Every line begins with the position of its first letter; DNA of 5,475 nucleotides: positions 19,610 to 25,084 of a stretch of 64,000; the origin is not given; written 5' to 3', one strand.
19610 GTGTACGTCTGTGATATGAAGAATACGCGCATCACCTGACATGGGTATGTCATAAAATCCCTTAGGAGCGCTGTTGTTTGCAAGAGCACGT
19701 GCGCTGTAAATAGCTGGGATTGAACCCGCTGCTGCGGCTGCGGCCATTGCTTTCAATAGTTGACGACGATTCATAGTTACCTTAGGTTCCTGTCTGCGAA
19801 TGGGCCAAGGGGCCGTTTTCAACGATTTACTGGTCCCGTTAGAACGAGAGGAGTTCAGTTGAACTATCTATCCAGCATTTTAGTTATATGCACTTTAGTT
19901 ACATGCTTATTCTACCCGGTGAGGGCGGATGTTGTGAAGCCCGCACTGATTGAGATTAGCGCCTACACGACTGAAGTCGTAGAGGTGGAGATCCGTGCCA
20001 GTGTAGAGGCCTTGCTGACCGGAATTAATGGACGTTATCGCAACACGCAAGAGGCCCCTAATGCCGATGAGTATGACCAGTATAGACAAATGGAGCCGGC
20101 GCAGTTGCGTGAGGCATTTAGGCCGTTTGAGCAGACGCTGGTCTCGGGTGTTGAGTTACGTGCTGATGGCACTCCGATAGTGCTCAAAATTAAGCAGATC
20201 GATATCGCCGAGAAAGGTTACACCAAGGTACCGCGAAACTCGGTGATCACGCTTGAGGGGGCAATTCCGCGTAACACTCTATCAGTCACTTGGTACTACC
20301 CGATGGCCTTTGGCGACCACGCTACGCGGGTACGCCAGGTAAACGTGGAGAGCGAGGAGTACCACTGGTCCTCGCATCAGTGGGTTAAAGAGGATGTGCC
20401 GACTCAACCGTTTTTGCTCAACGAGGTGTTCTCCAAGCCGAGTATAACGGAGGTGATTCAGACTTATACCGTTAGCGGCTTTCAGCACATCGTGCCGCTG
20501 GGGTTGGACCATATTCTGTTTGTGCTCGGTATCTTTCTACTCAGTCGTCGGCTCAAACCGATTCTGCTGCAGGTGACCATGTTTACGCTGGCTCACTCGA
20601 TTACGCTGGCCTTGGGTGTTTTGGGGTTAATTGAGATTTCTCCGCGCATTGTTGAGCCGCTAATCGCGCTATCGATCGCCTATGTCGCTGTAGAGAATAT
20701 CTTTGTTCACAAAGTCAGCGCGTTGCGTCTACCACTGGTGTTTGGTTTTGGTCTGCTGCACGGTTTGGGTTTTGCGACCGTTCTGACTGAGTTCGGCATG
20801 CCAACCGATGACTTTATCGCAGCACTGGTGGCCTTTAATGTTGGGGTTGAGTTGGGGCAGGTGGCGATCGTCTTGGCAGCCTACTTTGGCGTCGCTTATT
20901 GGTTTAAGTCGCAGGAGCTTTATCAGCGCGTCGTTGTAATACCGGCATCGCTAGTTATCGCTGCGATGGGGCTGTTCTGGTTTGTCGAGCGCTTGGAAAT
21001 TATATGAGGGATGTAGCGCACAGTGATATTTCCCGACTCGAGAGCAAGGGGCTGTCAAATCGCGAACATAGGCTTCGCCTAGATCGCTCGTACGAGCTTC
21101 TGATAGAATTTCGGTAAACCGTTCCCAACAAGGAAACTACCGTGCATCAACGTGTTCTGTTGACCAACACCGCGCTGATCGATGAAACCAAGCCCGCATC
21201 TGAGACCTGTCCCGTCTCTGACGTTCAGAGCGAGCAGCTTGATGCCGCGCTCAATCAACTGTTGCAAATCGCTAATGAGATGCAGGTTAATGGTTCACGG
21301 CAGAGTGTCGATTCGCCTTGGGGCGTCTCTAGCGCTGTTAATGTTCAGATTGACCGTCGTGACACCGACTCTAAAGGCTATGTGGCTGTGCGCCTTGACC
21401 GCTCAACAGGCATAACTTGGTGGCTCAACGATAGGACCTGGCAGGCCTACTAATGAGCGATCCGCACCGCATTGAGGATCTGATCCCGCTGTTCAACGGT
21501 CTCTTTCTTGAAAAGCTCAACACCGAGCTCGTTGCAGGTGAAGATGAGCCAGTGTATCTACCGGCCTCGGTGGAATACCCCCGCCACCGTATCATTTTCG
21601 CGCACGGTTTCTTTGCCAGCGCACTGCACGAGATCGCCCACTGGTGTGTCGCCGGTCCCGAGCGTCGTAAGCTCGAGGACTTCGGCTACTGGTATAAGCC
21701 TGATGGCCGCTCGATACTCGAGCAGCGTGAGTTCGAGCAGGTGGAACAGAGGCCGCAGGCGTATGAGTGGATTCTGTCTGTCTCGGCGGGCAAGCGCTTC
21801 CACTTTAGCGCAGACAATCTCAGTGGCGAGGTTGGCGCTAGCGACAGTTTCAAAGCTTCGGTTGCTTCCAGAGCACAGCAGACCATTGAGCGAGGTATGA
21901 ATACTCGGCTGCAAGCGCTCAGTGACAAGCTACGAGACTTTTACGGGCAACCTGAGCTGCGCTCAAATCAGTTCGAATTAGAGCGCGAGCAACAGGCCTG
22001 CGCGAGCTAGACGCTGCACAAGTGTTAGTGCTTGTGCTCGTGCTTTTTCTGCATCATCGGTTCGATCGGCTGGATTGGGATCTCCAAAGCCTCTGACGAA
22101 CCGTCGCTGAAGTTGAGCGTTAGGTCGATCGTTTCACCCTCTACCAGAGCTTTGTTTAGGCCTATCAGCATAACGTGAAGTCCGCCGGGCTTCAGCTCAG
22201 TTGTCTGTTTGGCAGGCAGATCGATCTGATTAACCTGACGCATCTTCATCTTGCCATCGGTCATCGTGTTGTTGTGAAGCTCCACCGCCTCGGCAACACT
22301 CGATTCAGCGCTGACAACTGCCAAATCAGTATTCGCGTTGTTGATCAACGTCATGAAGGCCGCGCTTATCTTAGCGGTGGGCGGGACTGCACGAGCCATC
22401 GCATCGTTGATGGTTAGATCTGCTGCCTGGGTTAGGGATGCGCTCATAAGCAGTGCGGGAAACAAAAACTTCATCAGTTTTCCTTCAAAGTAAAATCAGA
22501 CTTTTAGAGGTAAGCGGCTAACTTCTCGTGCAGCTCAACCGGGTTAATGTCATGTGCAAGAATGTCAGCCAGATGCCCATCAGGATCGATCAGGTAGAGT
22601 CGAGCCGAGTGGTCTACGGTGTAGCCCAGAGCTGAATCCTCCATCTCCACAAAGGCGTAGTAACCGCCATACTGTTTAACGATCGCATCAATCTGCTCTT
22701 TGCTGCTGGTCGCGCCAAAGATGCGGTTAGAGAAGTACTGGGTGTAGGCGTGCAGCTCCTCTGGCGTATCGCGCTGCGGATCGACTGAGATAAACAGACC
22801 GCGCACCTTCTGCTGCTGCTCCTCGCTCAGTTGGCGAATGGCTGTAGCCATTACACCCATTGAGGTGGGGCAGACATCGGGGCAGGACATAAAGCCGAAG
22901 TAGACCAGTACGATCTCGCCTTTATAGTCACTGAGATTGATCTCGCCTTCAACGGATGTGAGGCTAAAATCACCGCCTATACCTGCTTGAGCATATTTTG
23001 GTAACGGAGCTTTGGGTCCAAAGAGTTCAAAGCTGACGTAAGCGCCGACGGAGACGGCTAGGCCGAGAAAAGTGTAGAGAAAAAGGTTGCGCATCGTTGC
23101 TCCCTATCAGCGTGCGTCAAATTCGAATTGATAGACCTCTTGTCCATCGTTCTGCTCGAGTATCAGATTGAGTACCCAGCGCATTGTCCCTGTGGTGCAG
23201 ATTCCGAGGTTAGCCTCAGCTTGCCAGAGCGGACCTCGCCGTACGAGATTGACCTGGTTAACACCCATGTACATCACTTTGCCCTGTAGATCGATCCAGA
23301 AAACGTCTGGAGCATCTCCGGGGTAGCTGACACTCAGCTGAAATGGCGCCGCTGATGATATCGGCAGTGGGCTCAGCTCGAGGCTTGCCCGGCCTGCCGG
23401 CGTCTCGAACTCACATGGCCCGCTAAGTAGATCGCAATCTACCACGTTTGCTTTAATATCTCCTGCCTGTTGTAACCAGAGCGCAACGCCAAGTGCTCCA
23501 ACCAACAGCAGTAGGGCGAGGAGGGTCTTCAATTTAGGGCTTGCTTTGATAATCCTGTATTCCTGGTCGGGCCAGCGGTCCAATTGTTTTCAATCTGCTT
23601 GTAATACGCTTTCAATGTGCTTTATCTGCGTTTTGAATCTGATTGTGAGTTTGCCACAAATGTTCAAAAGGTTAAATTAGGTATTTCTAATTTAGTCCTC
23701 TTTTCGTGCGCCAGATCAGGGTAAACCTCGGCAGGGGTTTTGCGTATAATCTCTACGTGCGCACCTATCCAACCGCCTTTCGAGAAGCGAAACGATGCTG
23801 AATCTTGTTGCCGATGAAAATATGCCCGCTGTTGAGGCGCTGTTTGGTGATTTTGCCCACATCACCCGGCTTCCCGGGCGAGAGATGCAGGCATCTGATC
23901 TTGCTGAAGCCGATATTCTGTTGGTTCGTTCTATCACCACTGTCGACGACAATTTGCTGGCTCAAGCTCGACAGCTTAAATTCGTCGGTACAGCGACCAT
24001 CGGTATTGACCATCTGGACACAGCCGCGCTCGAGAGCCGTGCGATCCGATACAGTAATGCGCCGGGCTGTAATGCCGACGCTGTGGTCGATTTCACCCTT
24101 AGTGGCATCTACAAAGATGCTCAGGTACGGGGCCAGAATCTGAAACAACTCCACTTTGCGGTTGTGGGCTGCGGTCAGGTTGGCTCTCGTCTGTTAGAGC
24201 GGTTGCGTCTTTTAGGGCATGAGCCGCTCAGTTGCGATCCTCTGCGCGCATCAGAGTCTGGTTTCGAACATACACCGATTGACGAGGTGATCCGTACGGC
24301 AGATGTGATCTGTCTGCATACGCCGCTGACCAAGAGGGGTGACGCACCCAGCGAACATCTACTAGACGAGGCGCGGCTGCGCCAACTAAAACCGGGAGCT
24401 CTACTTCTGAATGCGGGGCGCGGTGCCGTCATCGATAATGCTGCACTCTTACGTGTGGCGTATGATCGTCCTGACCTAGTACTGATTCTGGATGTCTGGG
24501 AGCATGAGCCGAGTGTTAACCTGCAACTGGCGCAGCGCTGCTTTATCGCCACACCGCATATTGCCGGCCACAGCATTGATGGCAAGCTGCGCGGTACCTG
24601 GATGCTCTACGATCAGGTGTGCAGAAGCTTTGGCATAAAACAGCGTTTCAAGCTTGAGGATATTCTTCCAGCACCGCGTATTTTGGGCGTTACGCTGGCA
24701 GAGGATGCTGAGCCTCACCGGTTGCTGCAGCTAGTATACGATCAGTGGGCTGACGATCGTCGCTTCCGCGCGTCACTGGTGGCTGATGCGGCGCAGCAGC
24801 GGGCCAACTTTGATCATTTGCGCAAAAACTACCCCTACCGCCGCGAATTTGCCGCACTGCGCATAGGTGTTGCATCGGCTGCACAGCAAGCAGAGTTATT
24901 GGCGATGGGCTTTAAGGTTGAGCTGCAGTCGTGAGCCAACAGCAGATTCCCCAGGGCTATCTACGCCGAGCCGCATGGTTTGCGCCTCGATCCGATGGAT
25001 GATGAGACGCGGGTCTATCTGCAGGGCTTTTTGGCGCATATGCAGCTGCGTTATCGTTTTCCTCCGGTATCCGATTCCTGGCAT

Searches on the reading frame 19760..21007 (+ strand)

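Call 40: search_protein_families(library=pfam, proteins=[window:19760-21007:+], max_evalue=0.00001)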
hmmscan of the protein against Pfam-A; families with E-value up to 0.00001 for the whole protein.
window:19760-21007:+ (415 aa): 1 family
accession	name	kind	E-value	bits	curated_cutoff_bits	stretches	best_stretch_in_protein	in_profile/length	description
PF13795.12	HupE_UreJ_2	-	2.4e-47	161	24.5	1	236-384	1-155/156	HupE / UreJ protein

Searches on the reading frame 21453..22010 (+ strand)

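Call 40: search_protein_families(library=pfam, proteins=[window:21453-22010:+], max_evalue=0.00001)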
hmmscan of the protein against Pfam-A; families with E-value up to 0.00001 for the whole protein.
window:21453-22010:+ (185 aa): 1 family
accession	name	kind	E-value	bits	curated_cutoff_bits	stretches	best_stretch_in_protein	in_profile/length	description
PF04315.17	EpmC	-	1.1e-67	227.3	23.8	1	13-174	1-162/162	Elongation factor P hydroxylase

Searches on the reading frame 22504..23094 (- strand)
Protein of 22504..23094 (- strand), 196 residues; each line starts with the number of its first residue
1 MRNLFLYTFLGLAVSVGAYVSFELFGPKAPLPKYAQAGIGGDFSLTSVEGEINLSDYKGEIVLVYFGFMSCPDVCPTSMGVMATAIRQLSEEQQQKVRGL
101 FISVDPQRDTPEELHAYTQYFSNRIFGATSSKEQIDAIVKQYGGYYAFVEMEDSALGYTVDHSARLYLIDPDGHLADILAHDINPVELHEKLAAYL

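Call 40: search_protein_families(library=pfam, proteins=[window:22504-23094:-], max_evalue=0.00001)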
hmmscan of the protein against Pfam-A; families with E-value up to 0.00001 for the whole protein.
window:22504-23094:- (196 aa): 1 family
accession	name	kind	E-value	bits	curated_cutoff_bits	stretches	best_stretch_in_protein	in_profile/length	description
PF02630.20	SCO1-SenC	-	4.5e-41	140.4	22.8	1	40-174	1-133/134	SCO1/SenC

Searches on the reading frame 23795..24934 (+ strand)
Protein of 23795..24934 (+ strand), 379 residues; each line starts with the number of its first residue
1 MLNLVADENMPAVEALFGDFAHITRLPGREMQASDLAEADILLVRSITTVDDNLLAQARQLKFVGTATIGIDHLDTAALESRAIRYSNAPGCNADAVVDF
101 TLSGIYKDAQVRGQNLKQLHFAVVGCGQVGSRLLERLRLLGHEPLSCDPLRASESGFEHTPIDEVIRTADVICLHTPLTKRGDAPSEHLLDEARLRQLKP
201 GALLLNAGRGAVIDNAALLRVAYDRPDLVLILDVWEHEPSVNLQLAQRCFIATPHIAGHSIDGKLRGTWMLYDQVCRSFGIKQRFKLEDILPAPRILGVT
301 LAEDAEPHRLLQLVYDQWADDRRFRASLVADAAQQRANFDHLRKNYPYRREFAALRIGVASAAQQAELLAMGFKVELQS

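Call 40: search_protein_families(library=pfam, proteins=[window:23795-24934:+], max_evalue=0.00001)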
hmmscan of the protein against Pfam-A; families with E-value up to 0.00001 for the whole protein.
window:23795-24934:+ (379 aa): 3 families
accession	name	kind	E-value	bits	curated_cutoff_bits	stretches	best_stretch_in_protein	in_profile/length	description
PF02826.25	2-Hacid_dh_C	-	1.9e-28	99.5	25.1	1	106-257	23-178/178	D-isomer specific 2-hydroxyacid dehydrogenase, NAD binding domain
PF00389.36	2-Hacid_dh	-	1.1e-17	64.4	24.6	1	29-251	30-103/134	D-isomer specific 2-hydroxyacid dehydrogenase, catalytic domain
PF11890.14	DUF3410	-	2.1e-15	56.8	31.4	1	292-372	3-81/81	Domain of unknown function (DUF3410)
